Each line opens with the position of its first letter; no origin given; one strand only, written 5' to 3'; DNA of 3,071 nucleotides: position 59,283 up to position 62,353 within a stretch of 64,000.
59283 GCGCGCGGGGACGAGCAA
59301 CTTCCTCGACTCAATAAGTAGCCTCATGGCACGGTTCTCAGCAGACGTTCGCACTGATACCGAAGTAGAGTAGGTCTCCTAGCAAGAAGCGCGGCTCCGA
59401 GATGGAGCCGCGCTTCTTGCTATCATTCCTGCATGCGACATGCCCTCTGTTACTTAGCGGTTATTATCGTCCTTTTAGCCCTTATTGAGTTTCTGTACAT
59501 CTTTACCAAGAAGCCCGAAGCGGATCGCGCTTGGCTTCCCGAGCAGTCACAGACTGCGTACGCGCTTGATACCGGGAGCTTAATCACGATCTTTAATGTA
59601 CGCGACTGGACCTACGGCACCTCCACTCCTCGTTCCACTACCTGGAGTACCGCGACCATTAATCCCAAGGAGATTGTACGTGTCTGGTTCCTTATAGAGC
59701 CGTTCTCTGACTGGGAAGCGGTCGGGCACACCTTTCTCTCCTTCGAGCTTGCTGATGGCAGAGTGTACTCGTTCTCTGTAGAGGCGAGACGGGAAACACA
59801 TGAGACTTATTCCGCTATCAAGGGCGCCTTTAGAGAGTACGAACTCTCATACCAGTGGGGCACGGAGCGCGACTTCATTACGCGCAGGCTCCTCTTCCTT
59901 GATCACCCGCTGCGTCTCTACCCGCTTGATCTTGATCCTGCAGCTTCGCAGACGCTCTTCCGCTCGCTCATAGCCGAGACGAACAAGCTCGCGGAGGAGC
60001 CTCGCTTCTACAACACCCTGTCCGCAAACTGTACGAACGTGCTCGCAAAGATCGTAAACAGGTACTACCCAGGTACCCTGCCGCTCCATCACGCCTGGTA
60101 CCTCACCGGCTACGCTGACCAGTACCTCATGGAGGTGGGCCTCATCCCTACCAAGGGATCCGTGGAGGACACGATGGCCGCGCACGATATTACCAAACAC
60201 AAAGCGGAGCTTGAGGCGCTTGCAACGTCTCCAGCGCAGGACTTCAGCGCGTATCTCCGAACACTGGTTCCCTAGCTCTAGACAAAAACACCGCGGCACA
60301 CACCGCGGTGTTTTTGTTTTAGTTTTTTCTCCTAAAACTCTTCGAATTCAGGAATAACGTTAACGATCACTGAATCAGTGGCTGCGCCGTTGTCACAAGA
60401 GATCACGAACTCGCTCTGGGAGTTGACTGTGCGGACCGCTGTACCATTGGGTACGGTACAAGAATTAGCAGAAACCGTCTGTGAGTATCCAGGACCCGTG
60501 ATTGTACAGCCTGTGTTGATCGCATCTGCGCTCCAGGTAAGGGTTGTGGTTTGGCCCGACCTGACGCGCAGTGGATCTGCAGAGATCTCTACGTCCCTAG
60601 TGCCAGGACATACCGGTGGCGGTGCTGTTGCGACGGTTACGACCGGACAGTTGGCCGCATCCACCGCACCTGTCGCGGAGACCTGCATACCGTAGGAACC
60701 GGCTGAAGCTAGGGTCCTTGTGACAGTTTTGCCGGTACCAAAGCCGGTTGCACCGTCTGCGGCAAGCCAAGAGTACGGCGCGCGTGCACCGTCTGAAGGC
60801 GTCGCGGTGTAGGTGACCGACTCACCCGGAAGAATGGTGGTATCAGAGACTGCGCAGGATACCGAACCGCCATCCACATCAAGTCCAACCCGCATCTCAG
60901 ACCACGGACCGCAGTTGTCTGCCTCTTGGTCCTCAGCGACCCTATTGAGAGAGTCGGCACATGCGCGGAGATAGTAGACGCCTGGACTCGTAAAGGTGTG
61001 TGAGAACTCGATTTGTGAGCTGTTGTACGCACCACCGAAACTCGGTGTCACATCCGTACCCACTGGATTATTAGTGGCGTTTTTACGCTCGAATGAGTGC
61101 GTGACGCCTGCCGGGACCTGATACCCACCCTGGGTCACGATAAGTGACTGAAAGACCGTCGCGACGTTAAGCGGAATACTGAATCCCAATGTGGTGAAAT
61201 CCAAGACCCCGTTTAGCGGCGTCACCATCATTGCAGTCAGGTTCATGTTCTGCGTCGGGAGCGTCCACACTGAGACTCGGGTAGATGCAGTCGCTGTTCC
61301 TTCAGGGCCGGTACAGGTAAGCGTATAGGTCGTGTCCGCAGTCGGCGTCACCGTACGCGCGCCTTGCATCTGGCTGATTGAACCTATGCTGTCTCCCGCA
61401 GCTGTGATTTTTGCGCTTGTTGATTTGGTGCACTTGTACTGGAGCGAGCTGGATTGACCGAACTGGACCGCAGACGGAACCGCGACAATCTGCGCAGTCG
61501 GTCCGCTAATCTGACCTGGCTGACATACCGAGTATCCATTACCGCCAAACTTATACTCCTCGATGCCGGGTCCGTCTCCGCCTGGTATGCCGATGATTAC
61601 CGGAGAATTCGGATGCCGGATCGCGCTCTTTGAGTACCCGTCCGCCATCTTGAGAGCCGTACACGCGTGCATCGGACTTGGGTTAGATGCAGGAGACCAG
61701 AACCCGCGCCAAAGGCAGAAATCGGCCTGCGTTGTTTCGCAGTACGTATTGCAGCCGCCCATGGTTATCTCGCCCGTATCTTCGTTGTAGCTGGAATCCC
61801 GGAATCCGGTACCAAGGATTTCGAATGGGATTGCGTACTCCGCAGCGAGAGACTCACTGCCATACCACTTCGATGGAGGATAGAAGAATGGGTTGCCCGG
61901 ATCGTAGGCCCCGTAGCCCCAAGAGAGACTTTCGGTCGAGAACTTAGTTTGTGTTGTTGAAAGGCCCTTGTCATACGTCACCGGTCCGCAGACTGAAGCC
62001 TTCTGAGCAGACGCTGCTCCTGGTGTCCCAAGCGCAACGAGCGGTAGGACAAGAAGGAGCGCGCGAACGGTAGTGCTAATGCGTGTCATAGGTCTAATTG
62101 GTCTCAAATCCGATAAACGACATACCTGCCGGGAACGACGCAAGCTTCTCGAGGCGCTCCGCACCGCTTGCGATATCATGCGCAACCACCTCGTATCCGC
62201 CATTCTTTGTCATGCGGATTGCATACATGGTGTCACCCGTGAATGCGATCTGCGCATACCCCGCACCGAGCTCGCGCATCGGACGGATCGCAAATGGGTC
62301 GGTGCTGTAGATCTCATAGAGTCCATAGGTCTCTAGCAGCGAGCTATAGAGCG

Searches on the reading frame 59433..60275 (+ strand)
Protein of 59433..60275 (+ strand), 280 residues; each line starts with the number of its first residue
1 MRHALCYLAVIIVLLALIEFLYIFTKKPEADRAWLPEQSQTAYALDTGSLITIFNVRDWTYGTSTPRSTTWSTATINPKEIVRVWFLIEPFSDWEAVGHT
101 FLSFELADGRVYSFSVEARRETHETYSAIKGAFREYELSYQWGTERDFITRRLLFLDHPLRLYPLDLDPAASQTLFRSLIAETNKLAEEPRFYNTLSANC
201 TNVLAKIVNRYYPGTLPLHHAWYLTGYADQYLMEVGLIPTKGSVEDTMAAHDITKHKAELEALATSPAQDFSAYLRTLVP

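Call 47: search_protein_families(library=pfam, proteins=[window:59433-60275:+], max_evalue=0.001)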
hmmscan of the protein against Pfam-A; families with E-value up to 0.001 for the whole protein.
window:59433-60275:+ (280 aa): 1 family
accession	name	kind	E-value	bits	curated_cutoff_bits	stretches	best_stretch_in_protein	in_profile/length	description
PF13387.12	Lnb_N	-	7.9e-33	113.9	22.2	1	70-214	4-154/175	Lnb N-terminal periplasmic domain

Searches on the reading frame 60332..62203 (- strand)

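Call 47: search_protein_families(library=pfam, proteins=[window:60332-62203:-], max_evalue=0.001)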
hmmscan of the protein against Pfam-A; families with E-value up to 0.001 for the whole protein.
window:60332-62203:- (623 aa): 3 families
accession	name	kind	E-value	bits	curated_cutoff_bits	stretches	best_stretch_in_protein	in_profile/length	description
PF00801.26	PKD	-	1.3e-05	25.5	23.5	1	451-520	5-75/80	PKD domain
PF07705.17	CARDB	-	0.00013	22.5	22.7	0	394-431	61-98/101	CARDB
PF18911.6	PKD_4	-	0.00024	21.5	27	1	451-519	8-77/85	PKD domain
